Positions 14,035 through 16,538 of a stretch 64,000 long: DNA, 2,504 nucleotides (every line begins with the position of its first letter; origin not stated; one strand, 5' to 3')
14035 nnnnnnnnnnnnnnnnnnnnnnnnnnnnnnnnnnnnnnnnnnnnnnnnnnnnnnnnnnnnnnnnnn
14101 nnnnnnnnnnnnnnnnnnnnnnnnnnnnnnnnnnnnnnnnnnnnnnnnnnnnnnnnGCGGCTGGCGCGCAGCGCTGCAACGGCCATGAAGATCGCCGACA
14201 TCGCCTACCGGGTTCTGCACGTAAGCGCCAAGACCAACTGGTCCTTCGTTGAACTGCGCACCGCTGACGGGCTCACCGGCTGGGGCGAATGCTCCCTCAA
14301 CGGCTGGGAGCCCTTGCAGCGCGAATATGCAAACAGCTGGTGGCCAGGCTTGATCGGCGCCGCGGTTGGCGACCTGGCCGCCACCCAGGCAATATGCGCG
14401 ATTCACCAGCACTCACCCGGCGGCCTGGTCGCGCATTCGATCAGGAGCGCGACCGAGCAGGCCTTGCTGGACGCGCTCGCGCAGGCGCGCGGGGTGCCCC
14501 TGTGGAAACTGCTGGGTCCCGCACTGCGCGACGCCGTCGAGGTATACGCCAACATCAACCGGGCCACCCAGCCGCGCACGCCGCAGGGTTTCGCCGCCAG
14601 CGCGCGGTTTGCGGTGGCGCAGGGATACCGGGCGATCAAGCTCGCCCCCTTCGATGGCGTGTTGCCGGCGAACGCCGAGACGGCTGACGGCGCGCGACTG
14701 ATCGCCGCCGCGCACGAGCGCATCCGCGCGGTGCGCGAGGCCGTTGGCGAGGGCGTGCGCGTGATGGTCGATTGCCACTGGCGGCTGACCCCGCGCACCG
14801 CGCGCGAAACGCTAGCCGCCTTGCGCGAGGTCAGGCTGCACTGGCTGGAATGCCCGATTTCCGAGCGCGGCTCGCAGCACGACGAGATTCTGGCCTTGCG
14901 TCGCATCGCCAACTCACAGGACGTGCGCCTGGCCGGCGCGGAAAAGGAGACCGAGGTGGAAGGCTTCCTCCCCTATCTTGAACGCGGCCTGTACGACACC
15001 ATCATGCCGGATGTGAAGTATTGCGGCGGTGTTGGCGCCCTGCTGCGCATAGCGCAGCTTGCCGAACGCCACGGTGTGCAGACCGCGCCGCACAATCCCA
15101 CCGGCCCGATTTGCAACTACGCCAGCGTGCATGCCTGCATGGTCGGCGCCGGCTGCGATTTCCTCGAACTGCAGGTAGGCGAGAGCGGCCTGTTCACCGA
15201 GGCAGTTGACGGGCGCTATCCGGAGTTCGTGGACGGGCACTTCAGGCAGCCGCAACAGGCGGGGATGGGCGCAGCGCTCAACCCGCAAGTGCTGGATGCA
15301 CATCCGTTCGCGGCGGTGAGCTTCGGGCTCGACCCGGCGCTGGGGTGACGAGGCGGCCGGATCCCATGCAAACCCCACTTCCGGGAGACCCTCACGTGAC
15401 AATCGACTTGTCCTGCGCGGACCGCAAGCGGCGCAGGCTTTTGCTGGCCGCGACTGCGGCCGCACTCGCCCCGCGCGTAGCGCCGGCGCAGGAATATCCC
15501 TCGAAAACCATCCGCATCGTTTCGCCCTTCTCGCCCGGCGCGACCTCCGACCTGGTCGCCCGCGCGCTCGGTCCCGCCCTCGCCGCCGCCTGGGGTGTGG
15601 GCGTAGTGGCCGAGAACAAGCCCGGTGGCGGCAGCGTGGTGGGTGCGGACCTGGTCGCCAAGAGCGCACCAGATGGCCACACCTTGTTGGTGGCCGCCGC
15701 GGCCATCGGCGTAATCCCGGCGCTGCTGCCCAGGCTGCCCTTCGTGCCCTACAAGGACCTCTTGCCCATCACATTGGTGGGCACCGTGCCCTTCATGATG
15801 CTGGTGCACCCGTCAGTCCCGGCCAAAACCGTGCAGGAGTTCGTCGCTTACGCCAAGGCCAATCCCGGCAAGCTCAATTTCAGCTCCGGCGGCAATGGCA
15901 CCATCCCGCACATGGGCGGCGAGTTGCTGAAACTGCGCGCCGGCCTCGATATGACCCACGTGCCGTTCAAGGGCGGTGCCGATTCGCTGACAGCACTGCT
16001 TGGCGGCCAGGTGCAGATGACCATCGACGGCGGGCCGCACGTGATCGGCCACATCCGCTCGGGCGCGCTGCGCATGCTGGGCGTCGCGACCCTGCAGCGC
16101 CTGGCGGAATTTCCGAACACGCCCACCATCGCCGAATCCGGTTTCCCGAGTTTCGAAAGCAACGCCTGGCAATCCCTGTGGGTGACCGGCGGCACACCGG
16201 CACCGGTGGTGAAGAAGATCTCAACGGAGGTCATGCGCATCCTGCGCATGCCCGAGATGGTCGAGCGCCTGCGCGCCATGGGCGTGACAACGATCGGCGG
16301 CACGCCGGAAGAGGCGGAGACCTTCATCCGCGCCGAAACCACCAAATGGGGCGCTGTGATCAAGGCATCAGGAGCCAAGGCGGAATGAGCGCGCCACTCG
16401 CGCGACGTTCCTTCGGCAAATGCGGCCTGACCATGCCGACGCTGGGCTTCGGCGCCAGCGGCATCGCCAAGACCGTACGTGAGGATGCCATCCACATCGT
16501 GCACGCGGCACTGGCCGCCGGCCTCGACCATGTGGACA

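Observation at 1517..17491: A 12-gene, 15.8-kb sulfatase/Bug block: candidate uptake and cytoplasmic desulfation pathway for sulfated organic acids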

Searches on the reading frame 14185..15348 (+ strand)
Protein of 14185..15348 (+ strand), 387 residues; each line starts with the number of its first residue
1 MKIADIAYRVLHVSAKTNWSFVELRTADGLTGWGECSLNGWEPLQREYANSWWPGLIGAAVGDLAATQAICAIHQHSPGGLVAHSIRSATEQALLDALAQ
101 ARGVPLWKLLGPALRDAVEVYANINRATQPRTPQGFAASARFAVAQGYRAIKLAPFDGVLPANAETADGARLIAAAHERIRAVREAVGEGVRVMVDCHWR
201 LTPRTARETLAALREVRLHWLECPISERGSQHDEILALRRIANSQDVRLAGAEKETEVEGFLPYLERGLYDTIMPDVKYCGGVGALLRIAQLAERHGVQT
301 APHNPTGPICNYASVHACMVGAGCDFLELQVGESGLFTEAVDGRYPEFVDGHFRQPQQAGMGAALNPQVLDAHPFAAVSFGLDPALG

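Call 4: search_protein_families(library=pfam, proteins=[window:14185-15348:+])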
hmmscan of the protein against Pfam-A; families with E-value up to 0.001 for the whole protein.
window:14185-15348:+ (387 aa): 2 families
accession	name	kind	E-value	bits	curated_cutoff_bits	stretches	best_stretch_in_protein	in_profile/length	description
PF13378.12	MR_MLE_C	-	6.8e-46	157.2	29.4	1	137-368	3-218/219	Enolase C-terminal domain-like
PF02746.21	MR_MLE_N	-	1.3e-10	41.9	22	1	16-111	25-117/117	Mandelate racemase / muconate lactonizing enzyme, N-terminal domain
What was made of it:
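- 14185..15348 (+): G10, enolase-superfamily enzyme (387 aa), galactonate-dehydratase-like. A lineage-specific insert in the block. MR_MLE_C E 7e-46 and MR_MLE_N E 1e-10 (call 4).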

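Call 9: search_protein_families(library=ncbifam, proteins=[window:14185-15348:+], max_evalue=0.00001)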
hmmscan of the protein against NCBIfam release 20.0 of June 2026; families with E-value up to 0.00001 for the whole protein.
window:14185-15348:+ (387 aa): 10 families
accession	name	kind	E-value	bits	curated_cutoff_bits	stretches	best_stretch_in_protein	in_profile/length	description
NF010624.0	PRK14017.1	equivalog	2.2e-42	145.5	311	1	15-368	11-355/382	galactonate dehydratase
NF040790.2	glucon_galact_dh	equivalog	1.6e-38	132.6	750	1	81-372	88-368/390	bifunctional D-gluconate/D-galactonate dehydratase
NF043051.1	ManoateDhtManD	equivalog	7e-32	110.7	550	2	165-377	180-387/403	D-mannonate dehydratase ManD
NF011654.0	PRK15072.1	subfamily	4.3e-30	104.9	430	1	8-377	6-388/404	D-galactonate dehydratase family protein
NF011968.0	PRK15440.1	equivalog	1.7e-24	86.4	393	1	68-306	108-322/395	L-rhamnonate dehydratase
NF047820.1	TalGalacDh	equivalog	2.4e-21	76.1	500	1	20-304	39-305/371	L-talarate/galactarate dehydratase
NF040866.1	AraD_Arch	equivalog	3.4e-18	65.8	650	1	84-372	102-368/372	arabinonate dehydratase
TIGR02534.1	mucon_cyclo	subfamily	1.2e-16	60.7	334.95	1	21-370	31-362/368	muconate/chloromuconate family cycloisomerase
NF002782.0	PRK02901.1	equivalog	1e-06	28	288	1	153-292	97-231/328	o-succinylbenzoate synthase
NF043002.1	HProlDhtase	equivalog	1.2e-06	27.6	500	1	21-240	35-232/366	cis-3-hydroxy-L-proline dehydratase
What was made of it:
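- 14185..15348 (+): NCBIfam galactonate dehydratase scores 145 bits against a cut-off of 311 (call 9).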

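Call 10: search_solved_structures(query=window:14185-15348:+, max_evalue=1e-8)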
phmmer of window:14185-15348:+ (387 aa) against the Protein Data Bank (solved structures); distinct sequences matched with E-value up to 1e-8: 84 (the best 60 are shown).
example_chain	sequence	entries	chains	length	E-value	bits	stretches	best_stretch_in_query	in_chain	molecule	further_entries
4jn7_A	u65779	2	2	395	2.5e-27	99.2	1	21-330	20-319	ENOLASE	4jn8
3dip_A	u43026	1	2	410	4.9e-26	95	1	140-369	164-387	enolase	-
2qq6_A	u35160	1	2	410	7.1e-26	94.4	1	86-373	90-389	Mandelate racemase/muconate lactonizing enzyme-like protein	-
4fi4_A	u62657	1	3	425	1.2e-25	93.6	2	13-158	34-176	Mandelate racemase/muconate lactonizing protein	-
3rr1_A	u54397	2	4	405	1.4e-24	90.1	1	17-366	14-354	Putative D-galactonate dehydratase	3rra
2pod_A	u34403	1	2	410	3.1e-23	85.7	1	146-371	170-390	Mandelate racemase / muconate lactonizing enzyme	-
4f4r_A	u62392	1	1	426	6.1e-23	84.8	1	153-380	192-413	D-mannonate dehydratase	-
3ow1_A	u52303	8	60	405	6.4e-23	84.7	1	8-380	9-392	Mandelate racemase/muconate lactonizing enzyme | D-mannonate dehydratase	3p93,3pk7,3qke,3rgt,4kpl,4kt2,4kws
3bsm_A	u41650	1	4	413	7.1e-23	84.5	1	8-380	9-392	Mandelate racemase/muconate lactonizing enzyme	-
4gme_A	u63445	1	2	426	1.8e-22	83.2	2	13-154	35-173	Mandelate racemase/muconate lactonizing enzyme family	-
3vcn_A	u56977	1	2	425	1.9e-22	83.1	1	14-376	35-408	MANNONATE DEHYDRATASE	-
3bjs_A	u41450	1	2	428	3.4e-22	82.3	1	20-375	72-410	Mandelate racemase/muconate lactonizing enzyme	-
4k2s_A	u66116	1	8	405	7.7e-22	81.1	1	8-380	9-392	D-mannonate dehydratase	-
4dx3_A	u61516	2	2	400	1.9e-21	79.9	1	143-369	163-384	Mandelate racemase / muconate lactonizing enzyme family protein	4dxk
3mqt_A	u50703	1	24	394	2e-21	79.8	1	88-370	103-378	Mandelate racemase/muconate lactonizing protein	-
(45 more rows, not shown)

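Call 33: list_cluster_members(proteins=[P0001, window:14185-15348:+, window:16385-17392:+, window:5872-7347:+, window:12627-14156:+, window:1579-2550:+])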
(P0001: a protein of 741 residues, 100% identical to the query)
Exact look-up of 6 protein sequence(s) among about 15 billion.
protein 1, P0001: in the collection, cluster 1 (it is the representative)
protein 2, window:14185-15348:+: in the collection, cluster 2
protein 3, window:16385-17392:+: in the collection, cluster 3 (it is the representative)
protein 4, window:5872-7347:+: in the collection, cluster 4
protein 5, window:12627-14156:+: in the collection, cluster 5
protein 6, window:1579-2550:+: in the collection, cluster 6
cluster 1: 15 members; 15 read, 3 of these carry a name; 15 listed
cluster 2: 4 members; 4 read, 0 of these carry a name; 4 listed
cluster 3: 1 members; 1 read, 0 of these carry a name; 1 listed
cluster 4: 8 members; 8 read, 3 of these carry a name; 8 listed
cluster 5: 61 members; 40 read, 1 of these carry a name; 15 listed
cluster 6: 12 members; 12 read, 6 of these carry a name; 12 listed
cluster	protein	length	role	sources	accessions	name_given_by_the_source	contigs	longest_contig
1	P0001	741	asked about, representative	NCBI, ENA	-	-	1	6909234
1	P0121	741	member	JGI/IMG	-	arylsulfatase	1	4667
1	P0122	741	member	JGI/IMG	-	arylsulfatase A-like enzyme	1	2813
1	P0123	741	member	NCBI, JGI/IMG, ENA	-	arylsulfatase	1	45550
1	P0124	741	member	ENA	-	-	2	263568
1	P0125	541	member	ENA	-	-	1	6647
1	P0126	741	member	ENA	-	-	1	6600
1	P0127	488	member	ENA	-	-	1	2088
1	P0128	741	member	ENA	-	-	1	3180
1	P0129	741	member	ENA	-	-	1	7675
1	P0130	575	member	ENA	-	-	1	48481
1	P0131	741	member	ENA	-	-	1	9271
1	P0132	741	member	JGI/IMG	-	-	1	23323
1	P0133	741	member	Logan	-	-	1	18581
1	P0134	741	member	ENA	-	-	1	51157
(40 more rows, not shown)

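Call 34: find_encoding_contigs(protein=window:14185-15348:+, flank=10000, max_places=4)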
Protein window:14185-15348:+ (387 aa): no gene with exactly this product is on record in the collection.

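Call 35: find_homologous_proteins(query=window:14185-15348:+, max_evalue=1e-30)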
Query window:14185-15348:+ (387 aa): 1532 proteins with E <= 1e-30 among 8000 candidates; the best 120 are listed.
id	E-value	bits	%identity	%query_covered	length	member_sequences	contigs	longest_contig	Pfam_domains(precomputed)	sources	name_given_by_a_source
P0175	2.5e-236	802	90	100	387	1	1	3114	PF13378.13,PF02746.22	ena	-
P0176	2.7e-235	799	89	100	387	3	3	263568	PF13378.13,PF02746.22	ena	-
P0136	5.2e-235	798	88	100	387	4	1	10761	PF13378.13,PF02746.22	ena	-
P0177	8.8e-234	794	88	100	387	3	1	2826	PF13378.13,PF02746.22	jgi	jgi:galactonate dehydratase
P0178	4.3e-233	791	88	100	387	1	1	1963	PF13378.13,PF02746.22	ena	-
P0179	6.7e-233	791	88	100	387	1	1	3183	PF13378.13,PF02746.22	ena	-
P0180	2.3e-229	779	86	100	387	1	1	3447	PF13378.13,PF02746.22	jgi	jgi:galactonate dehydratase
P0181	2.7e-227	772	85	100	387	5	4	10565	PF13378.13,PF02746.22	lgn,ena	-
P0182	1.3e-225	767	85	100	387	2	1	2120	PF13378.13,PF02746.22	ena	-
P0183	1.9e-225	766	85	100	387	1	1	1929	PF13378.13,PF02746.22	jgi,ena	jgi:galactonate dehydratase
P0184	2.4e-225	766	85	100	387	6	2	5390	PF13378.13,PF02746.22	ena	-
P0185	8.3e-205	698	79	100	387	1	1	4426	PF13378.13,PF02746.22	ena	-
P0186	8.7e-203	692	79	100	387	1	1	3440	PF13378.13,PF02746.22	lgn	-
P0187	1.2e-198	678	77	100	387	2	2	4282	PF13378.13,PF02746.22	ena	-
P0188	3.6e-197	673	78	100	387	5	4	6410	PF13378.13,PF02746.22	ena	-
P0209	2.2e-167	575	66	100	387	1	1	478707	PF13378.13,PF02746.22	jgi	jgi:galactonate dehydratase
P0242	1.3e-138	481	56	100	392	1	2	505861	PF13378.13,PF02746.22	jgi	jgi:galactonate dehydratase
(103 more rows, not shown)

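Call 36: find_encoding_contigs(protein=P0176, flank=10000, max_places=2)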
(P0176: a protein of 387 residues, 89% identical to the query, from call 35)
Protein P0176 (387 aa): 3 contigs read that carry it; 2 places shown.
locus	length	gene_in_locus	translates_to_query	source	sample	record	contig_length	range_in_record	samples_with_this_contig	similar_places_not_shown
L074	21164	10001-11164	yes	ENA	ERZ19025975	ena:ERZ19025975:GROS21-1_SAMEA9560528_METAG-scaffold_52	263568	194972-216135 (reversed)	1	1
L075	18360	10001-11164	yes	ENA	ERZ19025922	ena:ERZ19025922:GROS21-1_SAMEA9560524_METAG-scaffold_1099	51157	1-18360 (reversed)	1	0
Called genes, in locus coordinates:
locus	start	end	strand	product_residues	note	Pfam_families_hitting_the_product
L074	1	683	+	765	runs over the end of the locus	PF00884:Sulfatase, PF01663:Phosphodiest (faint), PF16347:SGSH_C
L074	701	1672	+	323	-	PF03401:TctC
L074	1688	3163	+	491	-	PF00884:Sulfatase, PF01663:Phosphodiest (faint), PF02995:DUF229 (weak), PF16347:SGSH_C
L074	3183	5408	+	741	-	PF00884:Sulfatase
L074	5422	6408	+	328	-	PF03401:TctC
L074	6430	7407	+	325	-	PF03401:TctC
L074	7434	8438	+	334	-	PF03401:TctC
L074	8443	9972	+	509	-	PF00884:Sulfatase, PF01663:Phosphodiest (faint), PF16347:SGSH_C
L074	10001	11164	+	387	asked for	PF02746:MR_MLE_N, PF13378:MR_MLE_C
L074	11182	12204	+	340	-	PF03401:TctC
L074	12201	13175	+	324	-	PF00248:Aldo_ket_red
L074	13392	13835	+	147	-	PF00571:CBS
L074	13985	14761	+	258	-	PF00378:ECH_1, PF16113:ECH_2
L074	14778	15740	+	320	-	PF03401:TctC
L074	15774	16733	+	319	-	PF03401:TctC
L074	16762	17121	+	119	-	PF09448:MmlI, PF07110:EthD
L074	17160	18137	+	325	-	PF03401:TctC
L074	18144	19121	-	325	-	PF03401:TctC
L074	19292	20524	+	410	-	PF02515:CoA_transf_3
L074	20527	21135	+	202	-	PF02798:GST_N (weak), PF13417:GST_N_3, PF13409:GST_N_2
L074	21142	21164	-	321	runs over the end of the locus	PF03401:TctC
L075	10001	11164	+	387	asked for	PF02746:MR_MLE_N, PF13378:MR_MLE_C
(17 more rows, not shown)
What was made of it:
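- Checked: (ii) Gene 11 more likely starts at ATG 15366, a 17-nt gap, as its homologue is called in L074 (call 36).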

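Call 37: find_encoding_contigs(protein=P0209, flank=10000, max_places=2)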
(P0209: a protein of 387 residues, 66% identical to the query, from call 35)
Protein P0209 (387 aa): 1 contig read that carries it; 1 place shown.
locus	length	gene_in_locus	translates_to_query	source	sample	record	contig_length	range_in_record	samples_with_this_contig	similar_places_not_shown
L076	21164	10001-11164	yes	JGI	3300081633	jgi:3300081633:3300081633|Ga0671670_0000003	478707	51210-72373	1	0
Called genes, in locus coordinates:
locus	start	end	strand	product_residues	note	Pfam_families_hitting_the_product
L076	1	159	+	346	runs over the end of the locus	PF00356:LacI, PF00532:Peripla_BP_1, PF13407:Peripla_BP_4, PF13377:Peripla_BP_3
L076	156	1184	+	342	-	PF07366:SnoaL (weak), PF12680:SnoaL_2 (weak)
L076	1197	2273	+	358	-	PF00005:ABC_tran, PF02463:SMC_N (faint), PF17912:OB_MalK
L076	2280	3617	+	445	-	PF01547:SBP_bac_1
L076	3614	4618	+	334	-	PF00528:BPD_transp_1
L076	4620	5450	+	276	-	PF00528:BPD_transp_1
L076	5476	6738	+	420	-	-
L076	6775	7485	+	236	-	PF12697:Abhydrolase_6, PF12146:Hydrolase_4 (weak), PF00561:Abhydrolase_1 (weak)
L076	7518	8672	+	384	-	PF01717:Meth_synt_2 (weak)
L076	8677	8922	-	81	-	-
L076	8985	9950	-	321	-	PF03401:TctC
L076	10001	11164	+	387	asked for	PF02746:MR_MLE_N (weak), PF13378:MR_MLE_C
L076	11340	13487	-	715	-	-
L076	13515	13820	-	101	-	-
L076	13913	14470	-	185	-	PF07638:Sigma70_ECF, PF04545:Sigma70_r4 (faint), PF08281:Sigma70_r4_2 (weak)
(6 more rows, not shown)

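Call 38: find_encoding_contigs(protein=P0242, flank=10000, max_places=2)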
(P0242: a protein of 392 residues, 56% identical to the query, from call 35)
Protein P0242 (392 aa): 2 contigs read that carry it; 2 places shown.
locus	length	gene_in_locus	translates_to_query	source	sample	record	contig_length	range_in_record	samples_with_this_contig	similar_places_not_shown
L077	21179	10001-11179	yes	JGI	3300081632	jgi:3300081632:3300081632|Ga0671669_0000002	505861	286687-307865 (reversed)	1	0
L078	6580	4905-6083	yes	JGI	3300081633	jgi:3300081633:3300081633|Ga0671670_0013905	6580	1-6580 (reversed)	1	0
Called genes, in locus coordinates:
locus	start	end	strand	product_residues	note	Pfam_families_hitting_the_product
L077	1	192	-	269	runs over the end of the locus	PF01746:tRNA_m1G_MT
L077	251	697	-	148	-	PF01782:RimM, PF24986:PRC_RimM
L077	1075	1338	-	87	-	PF00886:Ribosomal_S16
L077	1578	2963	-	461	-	PF02881:SRP54_N, PF06414:Zeta_toxin (weak), PF00448:SRP54, PF01656:CbiA (weak), PF02978:SRP_SPB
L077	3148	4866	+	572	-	PF05157:MshEN, PF00437:T2SSE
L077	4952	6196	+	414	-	PF28597:T2SSF_N, PF00482:T2SSF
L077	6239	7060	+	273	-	PF06750:A24_N_bact, PF01478:Peptidase_A24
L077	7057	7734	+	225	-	PF01121:CoaE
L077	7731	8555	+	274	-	PF07072:ZapD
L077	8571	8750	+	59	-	PF03884:YacG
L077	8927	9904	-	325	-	PF03401:TctC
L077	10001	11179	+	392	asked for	PF02746:MR_MLE_N, PF13378:MR_MLE_C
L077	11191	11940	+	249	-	PF00392:GntR, PF07702:UTRA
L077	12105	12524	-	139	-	PF02566:OsmC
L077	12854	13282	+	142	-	PF00572:Ribosomal_L13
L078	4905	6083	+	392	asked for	PF02746:MR_MLE_N, PF13378:MR_MLE_C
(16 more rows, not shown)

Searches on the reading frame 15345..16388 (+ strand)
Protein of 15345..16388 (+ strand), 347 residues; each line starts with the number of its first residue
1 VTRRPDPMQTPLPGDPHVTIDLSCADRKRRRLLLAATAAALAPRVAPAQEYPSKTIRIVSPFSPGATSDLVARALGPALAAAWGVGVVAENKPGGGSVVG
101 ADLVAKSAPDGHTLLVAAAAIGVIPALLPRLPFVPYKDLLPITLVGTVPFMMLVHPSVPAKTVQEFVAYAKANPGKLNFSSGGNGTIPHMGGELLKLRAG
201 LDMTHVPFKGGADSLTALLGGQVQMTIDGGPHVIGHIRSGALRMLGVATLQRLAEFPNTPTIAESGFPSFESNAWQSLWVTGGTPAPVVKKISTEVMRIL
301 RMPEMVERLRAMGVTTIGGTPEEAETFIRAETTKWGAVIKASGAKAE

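Call 5: search_protein_families(library=pfam, proteins=[window:15345-16388:+])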
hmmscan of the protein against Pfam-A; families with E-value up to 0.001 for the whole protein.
window:15345-16388:+ (347 aa): 1 family
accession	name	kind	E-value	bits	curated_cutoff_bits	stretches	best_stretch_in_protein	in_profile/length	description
PF03401.19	TctC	-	5.7e-69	233.1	27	1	71-343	1-273/274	Tripartite tricarboxylate transporter family receptor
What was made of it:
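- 15366..16388 (+): G11, Bug/TctC binding protein (340 aa from ATG 15366; 347 aa if GTG 15345). PF03401 E 6e-69 (call 5).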
